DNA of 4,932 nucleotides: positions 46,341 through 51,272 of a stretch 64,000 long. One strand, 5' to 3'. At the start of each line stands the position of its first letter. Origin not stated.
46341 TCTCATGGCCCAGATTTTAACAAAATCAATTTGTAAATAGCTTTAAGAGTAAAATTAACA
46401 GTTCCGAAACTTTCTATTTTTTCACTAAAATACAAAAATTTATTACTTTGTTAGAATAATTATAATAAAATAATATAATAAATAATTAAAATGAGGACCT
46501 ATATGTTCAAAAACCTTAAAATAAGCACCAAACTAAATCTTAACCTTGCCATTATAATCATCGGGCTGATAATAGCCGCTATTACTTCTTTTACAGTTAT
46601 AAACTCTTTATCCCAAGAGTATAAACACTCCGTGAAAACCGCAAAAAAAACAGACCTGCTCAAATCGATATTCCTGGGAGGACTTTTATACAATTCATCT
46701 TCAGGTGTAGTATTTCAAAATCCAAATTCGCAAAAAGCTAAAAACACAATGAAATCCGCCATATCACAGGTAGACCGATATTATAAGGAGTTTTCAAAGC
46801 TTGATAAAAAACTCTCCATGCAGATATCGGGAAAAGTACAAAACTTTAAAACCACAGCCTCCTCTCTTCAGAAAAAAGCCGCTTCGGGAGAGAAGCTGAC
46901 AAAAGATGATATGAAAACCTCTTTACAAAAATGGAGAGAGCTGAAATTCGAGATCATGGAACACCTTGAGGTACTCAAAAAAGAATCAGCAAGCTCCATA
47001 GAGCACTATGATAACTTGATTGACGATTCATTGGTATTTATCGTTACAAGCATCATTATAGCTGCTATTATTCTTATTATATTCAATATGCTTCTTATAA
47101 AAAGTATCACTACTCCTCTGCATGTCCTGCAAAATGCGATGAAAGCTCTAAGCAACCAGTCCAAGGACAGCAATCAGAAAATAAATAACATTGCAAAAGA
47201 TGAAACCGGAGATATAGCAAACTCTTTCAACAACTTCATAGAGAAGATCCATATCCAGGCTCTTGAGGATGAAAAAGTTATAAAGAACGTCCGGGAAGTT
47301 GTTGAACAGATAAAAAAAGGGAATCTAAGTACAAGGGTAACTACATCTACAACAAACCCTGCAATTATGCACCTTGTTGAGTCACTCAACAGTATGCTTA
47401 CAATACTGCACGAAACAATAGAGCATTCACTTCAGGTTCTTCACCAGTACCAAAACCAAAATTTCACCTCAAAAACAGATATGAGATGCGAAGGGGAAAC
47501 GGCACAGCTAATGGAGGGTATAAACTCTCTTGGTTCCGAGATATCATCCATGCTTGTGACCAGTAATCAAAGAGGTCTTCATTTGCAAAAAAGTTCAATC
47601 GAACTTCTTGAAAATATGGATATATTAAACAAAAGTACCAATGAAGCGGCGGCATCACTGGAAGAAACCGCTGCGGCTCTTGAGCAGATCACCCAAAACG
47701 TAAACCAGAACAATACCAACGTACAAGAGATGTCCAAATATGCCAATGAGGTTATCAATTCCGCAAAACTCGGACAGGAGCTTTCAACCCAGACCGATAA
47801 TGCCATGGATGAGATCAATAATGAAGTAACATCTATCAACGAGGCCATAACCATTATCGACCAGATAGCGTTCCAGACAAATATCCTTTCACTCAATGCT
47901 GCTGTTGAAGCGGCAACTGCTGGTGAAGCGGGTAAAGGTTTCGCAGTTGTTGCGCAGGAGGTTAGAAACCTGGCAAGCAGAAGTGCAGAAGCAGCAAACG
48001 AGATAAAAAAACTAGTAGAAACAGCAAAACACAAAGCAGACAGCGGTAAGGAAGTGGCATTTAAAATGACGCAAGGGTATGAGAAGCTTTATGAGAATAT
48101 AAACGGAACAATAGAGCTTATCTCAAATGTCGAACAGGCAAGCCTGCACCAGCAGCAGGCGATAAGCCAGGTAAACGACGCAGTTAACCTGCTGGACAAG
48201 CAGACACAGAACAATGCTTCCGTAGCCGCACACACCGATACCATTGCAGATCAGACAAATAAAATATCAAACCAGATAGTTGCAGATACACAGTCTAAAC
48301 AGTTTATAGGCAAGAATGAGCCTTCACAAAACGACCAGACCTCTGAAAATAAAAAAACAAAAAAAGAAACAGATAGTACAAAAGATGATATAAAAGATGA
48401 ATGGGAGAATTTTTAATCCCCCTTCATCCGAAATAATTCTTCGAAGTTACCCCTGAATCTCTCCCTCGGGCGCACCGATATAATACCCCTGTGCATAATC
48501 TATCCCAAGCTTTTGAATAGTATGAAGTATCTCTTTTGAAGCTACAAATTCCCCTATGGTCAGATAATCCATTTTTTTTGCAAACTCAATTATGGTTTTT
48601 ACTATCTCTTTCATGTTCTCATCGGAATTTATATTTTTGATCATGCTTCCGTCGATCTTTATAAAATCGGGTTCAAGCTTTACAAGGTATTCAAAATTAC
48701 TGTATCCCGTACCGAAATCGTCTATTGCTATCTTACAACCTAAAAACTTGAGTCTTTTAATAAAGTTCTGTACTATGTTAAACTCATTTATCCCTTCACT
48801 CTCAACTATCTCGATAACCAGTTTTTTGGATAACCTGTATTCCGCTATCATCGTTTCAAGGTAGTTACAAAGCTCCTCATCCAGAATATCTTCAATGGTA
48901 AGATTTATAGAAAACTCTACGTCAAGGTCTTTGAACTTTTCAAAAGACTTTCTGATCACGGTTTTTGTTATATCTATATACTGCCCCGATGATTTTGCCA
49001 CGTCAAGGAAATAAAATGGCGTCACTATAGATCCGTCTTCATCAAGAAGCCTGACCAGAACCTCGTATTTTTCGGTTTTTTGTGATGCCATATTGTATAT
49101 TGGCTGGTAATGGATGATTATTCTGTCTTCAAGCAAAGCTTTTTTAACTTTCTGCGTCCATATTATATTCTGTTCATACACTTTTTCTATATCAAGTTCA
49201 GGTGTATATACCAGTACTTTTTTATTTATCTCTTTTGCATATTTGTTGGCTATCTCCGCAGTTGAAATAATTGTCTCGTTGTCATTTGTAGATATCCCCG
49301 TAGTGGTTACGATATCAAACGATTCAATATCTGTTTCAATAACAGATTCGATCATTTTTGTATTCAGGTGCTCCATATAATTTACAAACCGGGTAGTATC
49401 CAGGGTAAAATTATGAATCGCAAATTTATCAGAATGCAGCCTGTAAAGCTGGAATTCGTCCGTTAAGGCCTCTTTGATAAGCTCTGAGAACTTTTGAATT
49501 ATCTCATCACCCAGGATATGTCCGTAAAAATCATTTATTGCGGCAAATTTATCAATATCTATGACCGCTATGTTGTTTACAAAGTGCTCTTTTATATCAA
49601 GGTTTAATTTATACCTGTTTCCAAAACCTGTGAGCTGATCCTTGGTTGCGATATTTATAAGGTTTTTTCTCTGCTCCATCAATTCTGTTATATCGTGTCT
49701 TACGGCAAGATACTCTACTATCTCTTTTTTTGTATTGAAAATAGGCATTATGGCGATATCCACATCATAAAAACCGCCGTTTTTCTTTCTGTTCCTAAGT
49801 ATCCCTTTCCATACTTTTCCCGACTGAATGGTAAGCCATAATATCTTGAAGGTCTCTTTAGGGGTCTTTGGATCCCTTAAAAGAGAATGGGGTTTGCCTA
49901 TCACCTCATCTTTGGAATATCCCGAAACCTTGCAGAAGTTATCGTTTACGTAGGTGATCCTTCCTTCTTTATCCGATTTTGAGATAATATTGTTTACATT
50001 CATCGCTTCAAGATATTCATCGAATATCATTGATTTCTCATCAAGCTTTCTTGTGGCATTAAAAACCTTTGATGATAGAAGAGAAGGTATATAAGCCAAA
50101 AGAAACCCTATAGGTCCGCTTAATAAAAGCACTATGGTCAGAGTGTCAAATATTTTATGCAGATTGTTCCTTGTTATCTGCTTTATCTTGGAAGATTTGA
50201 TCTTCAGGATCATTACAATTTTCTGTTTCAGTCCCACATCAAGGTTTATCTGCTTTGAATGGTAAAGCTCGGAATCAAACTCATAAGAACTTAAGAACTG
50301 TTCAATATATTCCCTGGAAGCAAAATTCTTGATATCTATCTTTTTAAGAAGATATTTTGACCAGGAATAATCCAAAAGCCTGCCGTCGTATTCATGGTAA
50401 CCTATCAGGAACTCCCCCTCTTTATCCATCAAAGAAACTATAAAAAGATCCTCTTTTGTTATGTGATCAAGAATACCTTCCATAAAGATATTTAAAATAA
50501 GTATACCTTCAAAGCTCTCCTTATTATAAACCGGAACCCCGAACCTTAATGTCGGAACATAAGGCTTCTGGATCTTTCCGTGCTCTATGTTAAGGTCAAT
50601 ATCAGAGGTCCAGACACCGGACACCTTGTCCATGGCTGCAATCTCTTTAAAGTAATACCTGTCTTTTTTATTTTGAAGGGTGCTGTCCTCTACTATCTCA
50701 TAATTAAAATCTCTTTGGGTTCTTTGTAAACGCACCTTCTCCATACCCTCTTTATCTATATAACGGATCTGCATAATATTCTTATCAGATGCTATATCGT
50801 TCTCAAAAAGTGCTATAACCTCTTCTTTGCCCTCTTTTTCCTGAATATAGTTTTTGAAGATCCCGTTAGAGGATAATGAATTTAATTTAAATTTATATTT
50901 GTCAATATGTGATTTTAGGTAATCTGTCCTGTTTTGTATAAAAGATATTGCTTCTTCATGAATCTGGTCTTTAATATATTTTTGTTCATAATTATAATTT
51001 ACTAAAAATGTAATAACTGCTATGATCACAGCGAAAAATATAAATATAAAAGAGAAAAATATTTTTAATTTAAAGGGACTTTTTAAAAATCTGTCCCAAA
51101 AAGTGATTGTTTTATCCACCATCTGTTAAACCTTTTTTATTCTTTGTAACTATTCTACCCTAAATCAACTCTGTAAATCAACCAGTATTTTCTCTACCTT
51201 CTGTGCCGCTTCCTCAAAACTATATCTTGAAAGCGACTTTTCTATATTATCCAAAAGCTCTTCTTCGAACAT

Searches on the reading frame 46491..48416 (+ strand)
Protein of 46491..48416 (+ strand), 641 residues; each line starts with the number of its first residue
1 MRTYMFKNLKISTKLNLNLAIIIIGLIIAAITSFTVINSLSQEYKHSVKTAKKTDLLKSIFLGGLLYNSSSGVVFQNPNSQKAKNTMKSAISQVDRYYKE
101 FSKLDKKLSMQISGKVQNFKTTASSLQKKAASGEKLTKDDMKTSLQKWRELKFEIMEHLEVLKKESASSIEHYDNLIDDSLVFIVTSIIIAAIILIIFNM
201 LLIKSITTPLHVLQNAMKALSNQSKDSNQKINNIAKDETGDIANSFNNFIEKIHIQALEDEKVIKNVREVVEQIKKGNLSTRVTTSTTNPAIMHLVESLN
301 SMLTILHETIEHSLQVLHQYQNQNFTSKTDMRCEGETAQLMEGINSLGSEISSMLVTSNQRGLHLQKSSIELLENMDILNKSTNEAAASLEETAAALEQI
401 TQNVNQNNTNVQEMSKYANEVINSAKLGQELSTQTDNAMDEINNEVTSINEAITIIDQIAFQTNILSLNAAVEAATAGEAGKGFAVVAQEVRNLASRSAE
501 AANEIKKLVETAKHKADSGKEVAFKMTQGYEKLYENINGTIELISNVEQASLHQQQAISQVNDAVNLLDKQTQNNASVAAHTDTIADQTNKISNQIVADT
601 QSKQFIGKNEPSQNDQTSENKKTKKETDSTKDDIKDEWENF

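Call 75: search_protein_families(library=pfam, proteins=[window:46491-48416:+], max_evalue=0.00001)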
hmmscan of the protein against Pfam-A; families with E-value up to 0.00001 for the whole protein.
window:46491-48416:+ (641 aa): 2 families
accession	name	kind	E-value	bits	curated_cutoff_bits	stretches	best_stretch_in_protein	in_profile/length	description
PF00015.26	MCPsignal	-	3.1e-35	122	34.6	1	416-570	2-170/172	Methyl-accepting chemotaxis protein (MCP) signalling domain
PF00672.30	HAMP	-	1.3e-11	45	25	1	201-254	1-52/53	HAMP domain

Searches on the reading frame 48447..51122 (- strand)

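Call 75: search_protein_families(library=pfam, proteins=[window:48447-51122:-], max_evalue=0.00001)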
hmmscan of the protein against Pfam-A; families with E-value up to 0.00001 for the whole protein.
window:48447-51122:- (891 aa): 6 families
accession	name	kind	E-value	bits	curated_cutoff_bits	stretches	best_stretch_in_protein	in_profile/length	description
PF00563.25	EAL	-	1.8e-62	211.2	31.3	1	658-885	3-236/236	EAL domain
PF13426.13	PAS_9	-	1.4e-16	61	27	1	382-480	6-103/103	PAS domain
PF00990.26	GGDEF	-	1.5e-14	54.5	23.8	1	493-631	2-156/161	Diguanylate cyclase, GGDEF domain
PF00989.32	PAS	-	9.5e-14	51.8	22.6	1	380-478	14-113/113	PAS fold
PF21623.3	HK_sensor_dom_bact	-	1.2e-13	51.2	27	1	83-242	32-192/253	Bacterial histidine kinase, sensor domain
PF08447.18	PAS_3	-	1.3e-09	38.6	25.6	1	390-474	2-88/89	PAS fold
